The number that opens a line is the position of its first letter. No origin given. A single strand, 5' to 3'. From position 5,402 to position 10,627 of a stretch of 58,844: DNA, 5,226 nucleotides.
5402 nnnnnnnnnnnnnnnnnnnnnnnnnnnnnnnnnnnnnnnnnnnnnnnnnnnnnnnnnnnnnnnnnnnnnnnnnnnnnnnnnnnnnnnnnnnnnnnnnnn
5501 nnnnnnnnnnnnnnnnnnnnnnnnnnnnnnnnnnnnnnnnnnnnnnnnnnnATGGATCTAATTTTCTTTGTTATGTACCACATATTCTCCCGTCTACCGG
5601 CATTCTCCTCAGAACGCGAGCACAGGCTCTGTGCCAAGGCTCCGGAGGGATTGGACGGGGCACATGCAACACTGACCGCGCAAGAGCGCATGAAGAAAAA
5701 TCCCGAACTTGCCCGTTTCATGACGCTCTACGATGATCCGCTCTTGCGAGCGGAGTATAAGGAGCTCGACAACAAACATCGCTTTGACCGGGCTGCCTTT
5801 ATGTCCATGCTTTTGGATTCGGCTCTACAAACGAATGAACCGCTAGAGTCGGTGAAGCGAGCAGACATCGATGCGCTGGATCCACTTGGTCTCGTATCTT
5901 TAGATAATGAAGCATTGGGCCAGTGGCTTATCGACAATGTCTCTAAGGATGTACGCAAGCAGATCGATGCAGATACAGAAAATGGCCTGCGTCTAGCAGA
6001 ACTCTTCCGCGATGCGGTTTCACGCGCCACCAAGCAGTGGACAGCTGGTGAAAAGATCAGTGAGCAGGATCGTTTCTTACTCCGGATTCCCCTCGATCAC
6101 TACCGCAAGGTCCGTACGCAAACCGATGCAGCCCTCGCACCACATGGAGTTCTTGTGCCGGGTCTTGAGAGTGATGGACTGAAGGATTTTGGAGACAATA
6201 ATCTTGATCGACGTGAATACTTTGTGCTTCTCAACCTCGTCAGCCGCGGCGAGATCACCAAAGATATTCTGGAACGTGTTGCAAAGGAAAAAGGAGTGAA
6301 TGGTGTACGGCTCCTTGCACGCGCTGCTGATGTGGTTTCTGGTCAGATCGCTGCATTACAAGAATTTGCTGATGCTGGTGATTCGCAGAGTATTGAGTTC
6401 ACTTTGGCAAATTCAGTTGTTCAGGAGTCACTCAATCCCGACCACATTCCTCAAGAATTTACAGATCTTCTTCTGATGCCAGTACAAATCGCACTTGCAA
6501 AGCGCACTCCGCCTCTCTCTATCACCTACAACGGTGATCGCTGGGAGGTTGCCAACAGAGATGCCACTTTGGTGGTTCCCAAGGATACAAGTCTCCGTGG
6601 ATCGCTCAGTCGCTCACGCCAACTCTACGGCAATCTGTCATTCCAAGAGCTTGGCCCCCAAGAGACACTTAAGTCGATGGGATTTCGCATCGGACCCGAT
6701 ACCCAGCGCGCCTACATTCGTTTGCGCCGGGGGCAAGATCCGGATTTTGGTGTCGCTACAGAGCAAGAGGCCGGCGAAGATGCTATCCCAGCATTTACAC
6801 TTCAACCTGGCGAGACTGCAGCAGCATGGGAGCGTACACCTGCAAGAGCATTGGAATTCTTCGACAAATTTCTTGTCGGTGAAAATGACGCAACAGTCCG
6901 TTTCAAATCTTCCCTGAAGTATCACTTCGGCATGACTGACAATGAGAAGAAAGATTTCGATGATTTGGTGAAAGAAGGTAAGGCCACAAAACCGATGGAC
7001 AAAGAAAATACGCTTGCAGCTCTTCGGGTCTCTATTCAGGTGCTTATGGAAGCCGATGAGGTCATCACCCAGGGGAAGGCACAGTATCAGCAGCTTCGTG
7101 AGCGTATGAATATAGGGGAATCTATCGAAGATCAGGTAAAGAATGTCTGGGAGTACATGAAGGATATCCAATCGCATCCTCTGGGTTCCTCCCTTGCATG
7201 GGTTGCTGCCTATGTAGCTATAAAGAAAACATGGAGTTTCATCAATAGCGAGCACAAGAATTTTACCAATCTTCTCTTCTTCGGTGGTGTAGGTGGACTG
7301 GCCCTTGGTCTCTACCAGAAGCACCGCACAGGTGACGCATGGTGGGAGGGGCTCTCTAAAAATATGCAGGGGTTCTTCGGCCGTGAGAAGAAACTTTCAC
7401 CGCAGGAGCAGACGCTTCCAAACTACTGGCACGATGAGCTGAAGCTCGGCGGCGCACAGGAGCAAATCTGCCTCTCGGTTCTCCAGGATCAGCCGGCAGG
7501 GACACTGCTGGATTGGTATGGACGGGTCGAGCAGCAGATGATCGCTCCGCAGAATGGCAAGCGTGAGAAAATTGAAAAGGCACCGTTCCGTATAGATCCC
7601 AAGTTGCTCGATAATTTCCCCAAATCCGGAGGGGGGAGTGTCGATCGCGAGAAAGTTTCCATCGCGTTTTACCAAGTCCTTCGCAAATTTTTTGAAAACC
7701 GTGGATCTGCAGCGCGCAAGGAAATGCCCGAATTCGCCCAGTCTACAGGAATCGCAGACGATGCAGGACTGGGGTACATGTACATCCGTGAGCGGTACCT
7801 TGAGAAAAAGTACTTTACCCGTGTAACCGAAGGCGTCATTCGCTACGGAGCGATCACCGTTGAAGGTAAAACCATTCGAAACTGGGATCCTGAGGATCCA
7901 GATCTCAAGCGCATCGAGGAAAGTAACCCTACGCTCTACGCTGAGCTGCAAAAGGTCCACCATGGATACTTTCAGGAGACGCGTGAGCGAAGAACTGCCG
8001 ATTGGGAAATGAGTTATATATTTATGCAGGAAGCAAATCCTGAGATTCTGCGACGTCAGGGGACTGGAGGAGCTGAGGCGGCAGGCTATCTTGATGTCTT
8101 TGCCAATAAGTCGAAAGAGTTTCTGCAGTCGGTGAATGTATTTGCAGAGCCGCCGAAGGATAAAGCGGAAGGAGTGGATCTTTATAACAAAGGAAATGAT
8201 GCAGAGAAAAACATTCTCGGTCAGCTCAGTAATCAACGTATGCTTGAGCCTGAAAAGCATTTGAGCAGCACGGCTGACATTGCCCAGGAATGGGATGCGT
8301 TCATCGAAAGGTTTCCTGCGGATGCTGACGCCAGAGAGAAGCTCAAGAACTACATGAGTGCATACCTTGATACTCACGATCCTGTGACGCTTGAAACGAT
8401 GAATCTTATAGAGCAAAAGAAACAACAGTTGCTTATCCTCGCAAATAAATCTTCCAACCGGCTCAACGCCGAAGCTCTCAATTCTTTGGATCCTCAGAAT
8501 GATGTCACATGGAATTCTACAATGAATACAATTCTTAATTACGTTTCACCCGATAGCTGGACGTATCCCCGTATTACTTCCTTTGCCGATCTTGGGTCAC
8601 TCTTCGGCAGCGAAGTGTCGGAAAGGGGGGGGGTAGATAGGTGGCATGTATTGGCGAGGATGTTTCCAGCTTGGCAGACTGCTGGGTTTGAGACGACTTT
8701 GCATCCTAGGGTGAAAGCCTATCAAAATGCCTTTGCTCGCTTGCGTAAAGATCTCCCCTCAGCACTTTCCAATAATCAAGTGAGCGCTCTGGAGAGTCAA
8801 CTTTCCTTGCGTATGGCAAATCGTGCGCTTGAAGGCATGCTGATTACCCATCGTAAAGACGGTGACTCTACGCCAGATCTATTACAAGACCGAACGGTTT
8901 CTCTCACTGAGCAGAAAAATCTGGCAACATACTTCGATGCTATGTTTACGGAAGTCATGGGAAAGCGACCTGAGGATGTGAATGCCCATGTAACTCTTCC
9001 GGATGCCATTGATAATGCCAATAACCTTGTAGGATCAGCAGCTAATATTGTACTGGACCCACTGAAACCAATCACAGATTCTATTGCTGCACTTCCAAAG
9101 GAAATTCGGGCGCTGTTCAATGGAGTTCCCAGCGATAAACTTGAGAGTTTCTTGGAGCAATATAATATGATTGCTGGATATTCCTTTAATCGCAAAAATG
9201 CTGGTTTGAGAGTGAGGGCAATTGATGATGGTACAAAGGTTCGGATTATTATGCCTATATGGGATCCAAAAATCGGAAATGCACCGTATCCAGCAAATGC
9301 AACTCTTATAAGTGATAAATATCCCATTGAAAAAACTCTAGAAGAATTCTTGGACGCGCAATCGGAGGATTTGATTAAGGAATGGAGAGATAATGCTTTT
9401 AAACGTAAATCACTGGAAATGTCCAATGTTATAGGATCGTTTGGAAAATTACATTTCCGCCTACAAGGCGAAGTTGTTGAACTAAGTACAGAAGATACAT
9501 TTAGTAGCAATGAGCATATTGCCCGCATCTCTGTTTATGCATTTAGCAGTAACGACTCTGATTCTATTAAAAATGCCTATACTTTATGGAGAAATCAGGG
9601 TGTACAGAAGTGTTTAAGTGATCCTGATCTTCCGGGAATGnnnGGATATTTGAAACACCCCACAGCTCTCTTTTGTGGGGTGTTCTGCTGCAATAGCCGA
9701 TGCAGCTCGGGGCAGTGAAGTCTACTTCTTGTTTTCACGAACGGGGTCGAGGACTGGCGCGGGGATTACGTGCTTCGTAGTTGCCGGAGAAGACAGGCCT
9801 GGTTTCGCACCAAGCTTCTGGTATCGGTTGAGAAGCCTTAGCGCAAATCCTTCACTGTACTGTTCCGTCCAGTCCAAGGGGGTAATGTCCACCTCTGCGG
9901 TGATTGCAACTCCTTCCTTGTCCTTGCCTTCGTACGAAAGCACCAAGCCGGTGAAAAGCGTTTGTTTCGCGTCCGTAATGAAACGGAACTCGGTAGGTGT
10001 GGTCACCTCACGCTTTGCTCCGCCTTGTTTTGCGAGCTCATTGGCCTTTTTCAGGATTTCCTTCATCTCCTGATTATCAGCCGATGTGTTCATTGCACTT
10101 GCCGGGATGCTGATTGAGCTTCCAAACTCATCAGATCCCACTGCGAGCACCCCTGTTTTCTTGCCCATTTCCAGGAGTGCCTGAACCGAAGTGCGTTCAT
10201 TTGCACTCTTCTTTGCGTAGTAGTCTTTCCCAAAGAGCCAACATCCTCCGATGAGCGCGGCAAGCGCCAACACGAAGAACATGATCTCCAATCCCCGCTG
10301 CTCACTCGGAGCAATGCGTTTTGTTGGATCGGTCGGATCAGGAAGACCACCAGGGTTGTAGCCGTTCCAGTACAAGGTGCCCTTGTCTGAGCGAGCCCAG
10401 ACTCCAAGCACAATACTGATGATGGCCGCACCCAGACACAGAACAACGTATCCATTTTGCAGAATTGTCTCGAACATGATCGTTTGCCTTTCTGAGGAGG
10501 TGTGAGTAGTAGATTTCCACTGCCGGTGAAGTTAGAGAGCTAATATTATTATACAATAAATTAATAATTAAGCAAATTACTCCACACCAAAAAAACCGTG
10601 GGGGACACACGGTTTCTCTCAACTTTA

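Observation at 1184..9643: Five-gene ORFan operon (385/64/210/750/~1360 aa) with no recognisable domains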

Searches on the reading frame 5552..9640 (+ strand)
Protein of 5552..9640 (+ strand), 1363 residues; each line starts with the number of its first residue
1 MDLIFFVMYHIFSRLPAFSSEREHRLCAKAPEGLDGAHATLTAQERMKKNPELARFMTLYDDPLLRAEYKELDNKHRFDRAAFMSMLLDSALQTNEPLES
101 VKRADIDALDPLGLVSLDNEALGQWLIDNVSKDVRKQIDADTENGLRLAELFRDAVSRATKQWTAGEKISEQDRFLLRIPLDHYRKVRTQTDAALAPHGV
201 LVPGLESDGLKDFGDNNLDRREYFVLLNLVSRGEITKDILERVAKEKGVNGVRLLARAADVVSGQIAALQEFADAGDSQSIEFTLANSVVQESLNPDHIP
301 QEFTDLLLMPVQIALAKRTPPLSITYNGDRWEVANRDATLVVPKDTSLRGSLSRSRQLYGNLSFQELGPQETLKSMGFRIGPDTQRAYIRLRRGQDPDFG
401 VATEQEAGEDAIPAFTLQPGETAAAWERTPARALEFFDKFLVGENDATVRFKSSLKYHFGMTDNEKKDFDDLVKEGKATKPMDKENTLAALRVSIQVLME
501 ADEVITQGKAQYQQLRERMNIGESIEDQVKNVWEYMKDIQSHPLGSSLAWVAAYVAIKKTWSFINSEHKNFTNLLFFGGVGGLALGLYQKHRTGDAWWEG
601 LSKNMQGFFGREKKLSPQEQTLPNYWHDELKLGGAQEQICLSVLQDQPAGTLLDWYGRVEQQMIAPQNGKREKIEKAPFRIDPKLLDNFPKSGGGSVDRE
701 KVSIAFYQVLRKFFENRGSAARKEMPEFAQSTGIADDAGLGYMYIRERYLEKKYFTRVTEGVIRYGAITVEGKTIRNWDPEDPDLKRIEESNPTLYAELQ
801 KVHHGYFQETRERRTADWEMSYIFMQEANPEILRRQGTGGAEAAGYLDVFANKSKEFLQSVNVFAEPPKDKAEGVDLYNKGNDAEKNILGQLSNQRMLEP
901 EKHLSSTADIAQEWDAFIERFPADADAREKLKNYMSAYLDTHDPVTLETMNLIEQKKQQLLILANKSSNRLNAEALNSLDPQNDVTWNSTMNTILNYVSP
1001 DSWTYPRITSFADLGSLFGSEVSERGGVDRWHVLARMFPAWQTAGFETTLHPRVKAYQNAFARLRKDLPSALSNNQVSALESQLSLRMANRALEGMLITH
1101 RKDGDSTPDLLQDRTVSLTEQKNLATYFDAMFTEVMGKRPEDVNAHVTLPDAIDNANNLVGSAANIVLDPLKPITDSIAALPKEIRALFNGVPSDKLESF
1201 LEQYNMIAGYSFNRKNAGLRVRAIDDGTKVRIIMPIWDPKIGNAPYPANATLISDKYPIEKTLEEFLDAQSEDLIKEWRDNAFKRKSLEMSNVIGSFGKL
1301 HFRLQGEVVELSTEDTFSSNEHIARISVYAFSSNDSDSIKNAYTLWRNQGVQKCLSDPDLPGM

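Call 3: search_protein_families(library=pfam, proteins=[window:5552-9640:+], max_evalue=1)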
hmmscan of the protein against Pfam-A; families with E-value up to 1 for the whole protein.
window:5552-9640:+ (1363 aa): 0 families

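Call 5: search_protein_families(library=ncbifam, proteins=[window:5552-9640:+], max_evalue=1)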
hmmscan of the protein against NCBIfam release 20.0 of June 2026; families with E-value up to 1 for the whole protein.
window:5552-9640:+ (1363 aa): 1 family
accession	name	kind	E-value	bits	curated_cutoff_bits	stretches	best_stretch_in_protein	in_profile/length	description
NF003578.0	PRK05248.2-3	equivalog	0.1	12.7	206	0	116-136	19-39/122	hypothetical protein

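Call 7: find_homologous_proteins(query=window:5552-9640:+, max_evalue=0.001)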
Query window:5552-9640:+ (1363 aa): 1 proteins with E <= 0.001 among 8000 candidates.
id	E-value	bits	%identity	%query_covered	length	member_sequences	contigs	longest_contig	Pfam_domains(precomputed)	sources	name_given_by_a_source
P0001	0.0e+0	3093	100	99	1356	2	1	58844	-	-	-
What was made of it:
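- Tried and rejected: Homolog search for E. The word-indexed search found only E itself (call 7).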

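Call 8: find_encoding_contigs(protein=P0001, flank=10000, max_places=6)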
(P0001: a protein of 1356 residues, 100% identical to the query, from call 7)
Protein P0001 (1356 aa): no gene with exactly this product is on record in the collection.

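Call 23: search_solved_structures(query=A2, max_evalue=10, show_alignments=0)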
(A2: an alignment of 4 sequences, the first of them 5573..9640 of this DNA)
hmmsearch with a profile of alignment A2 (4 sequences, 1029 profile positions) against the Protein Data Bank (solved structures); distinct sequences matched with E-value up to 10: 4.
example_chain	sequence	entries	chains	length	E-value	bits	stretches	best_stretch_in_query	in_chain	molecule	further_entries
2kqx_A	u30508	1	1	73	0.041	15.1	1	302-339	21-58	Curved DNA-binding protein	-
3ucs_C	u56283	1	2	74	0.043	15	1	302-339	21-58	Curved DNA-binding protein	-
4j7z_A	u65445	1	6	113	0.96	10.5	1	301-341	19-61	Chaperone protein DnaJ 2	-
9dyv_A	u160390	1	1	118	1.1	10.4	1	301-341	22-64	Chaperone protein DnaJ 2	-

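Call 38: search_protein_families(library=padloc, proteins=[window:5573-9640:+], max_evalue=0.1)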
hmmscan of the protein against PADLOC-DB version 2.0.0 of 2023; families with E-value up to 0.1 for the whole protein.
window:5573-9640:+ (1356 aa): 1 family
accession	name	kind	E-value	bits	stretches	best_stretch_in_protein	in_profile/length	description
PDLC03272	MTase_II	-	0.019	12.1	1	493-582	6-93/407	Type II methyltransferase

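Call 39: search_protein_families(library=phrogs, proteins=[window:5573-9640:+], max_evalue=0.1)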
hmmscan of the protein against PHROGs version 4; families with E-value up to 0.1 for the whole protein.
window:5573-9640:+ (1356 aa): 0 families

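Call 67: search_solved_structures(query=A7, max_evalue=10)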
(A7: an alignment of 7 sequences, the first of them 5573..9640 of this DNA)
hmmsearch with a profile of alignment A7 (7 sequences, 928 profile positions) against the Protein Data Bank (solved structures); distinct sequences matched with E-value up to 10: 9.
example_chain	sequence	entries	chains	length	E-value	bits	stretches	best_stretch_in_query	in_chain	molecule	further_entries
5fuc_A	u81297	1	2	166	0.066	14.6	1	751-821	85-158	INTERLEUKIN-6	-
4j4l_C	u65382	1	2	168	0.068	14.5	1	751-821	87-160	Interleukin-6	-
4cni_C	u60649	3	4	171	0.07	14.5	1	751-821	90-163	INTERLEUKIN-6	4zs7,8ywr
7nxz_AAA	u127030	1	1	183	0.081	14.3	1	751-821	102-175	Interleukin-6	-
8d82_D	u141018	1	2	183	0.081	14.3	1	751-821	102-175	Interleukin-6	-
1il6_A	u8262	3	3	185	0.083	14.2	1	751-821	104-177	INTERLEUKIN-6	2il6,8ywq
1alu_A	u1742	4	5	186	0.084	14.2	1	751-821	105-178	INTERLEUKIN-6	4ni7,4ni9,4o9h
1p9m_B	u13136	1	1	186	0.085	14.2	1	751-821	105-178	Interleukin-6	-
8qy5_B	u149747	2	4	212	0.11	13.8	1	751-821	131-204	Interleukin-6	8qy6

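Call 82: find_related_loci(query=A7, collection=metagenome_contigs, flank=10000)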
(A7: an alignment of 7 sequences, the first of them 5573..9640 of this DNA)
Query A7 (1356 aa) in metagenome_contigs; peptide patterns used: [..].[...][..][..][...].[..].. (x = any residue, [..] = any of these).
55 stretches matched a pattern; 8 encode a relative of the query (tblastn E <= 1e-3); 8 distinct loci.
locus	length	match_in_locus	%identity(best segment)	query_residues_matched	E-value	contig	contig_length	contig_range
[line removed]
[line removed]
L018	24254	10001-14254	33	3-1353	0e+0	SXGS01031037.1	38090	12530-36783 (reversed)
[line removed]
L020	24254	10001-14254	33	3-1353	0e+0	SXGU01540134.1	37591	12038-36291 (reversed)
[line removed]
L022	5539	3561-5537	31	11-747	3e-48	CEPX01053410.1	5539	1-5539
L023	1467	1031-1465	28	609-751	1e-11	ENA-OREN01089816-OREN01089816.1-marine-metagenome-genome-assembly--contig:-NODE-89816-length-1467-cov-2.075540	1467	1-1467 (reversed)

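Call 88: search_protein_families(library=pfam, proteins=[L019:5339-9694:+, L021:9971-12514:+, L019:3164-5329:+, L021:7360-9957:+, L019:9783-10739:-, L019:1067-2200:+], max_evalue=0.01)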
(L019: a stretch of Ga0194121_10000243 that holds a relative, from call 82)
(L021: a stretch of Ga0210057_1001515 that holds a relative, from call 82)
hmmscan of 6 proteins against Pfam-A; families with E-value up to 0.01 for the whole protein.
L019:5339-9694:+ (1452 aa): 0 families

L021:9971-12514:+ (848 aa): 1 family
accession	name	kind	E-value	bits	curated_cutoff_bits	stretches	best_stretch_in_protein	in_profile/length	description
PF22322.1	DUF6973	-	6.5e-05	23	27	1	31-73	67-109/124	Domain of unknown function (DUF6973)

L019:3164-5329:+ (722 aa): 0 families

L021:7360-9957:+ (866 aa): 0 families

L019:9783-10739:- (318 aa): 0 families

L019:1067-2200:+ (378 aa): 0 families
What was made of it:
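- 5573..9643 (+): Gene E (1356 aa), probably translationally coupled to D. It has an N-terminal domain, a conserved hairpin core and a variable C-terminal region. No Pfam or PDB match (calls 3, 23, 67, 88).
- Tried and rejected: L021's E scored 23 bits, below the gathering score (call 88).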

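Call 109: search_dna_similar(query=window:5573-9640:+, collection=phages, mode=protein, max_evalue=0.001, max_rows=5)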
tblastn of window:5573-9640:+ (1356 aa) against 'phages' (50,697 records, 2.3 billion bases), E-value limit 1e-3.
No match.

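Call 110: find_related_loci(query=A7, collection=viral_contigs, flank=5000)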
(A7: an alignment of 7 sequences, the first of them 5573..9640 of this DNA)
Query A7 (1356 aa) in viral_contigs; peptide patterns used: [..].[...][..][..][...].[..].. (x = any residue, [..] = any of these).
1 stretches matched a pattern, but none encodes a relative of the query by tblastn (E <= 1e-3).

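Call 112: search_dna_similar(query=window:5573-9640:+, collection=plasmids, mode=protein, max_evalue=0.001, max_rows=5)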
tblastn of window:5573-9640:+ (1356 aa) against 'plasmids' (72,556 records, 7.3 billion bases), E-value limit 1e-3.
No match.

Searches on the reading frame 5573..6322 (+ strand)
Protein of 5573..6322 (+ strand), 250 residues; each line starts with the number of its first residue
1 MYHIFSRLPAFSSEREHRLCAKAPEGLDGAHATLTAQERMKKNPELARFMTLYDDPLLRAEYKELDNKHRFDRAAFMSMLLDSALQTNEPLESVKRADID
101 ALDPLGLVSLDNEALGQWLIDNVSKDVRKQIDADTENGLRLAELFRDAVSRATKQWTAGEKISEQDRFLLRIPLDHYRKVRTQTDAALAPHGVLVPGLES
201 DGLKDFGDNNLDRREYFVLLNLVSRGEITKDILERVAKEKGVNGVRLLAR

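Call 90: search_protein_families(library=pfam, alignment_id=A8, max_evalue=1)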
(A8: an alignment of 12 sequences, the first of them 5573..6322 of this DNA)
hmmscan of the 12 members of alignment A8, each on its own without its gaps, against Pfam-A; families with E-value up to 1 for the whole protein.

A. member 1, window:5573-6322:+ (250 aa): 1 family
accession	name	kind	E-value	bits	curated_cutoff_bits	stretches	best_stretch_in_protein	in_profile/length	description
PF15615.11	TerB_C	-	0.1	13.3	26.3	1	204-242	68-109/148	TerB-C domain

B. families by the number of members that match (of 12 scanned): 9 families
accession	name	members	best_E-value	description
PF22322.1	DUF6973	1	3.2e-05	Domain of unknown function (DUF6973)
PF16535.10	T3SSipB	1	0.0014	Type III cell invasion protein SipB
PF00873.25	ACR_tran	1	0.014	AcrB/AcrD/AcrF family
PF17230.7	DUF5304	1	0.093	Family of unknown function (DUF5304)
PF15615.11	TerB_C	1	0.1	TerB-C domain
PF18787.7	CRM1_repeat_3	1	0.13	CRM1 / Exportin repeat 3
PF21836.2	DUF6895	1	0.21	Domain of unknown function (DUF6895)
PF24410.1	wHTH-HSP90_Na-assoc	1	0.21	wHTH-Hsp90_Na associated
PF23129.1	DotZ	1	0.5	DotZ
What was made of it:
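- On Type III secretion translocators (IpaB/SipB, IpaD families): T3SSipB scores 0.0014 in 1 of 12 E N-termini (call 90).
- Tried and rejected: The hit was not reproduced in 12 N-terminal domains (call 90).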

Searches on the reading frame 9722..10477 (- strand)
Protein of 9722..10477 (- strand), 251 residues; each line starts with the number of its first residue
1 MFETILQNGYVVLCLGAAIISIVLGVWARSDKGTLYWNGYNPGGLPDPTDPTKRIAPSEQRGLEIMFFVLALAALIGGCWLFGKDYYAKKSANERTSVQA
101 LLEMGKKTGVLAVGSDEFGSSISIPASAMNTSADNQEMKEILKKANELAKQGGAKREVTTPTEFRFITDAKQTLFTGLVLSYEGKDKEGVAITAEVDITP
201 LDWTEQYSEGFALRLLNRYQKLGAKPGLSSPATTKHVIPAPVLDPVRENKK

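Call 6: search_protein_families(library=pfam, proteins=[window:9722-10477:-], max_evalue=0.001)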
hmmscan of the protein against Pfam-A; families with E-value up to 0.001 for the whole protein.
window:9722-10477:- (251 aa): 0 families

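Call 38: search_protein_families(library=padloc, proteins=[window:9722-10477:-], max_evalue=0.1)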
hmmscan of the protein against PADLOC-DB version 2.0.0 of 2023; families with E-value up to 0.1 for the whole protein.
window:9722-10477:- (251 aa): 0 families

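Call 39: search_protein_families(library=phrogs, proteins=[window:9722-10477:-], max_evalue=0.1)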
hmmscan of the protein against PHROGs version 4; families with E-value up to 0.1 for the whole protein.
window:9722-10477:- (251 aa): 1 family
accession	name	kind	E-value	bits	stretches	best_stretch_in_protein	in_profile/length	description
phrog_35093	-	unknown function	0.045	14.5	0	139-160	6-27/42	-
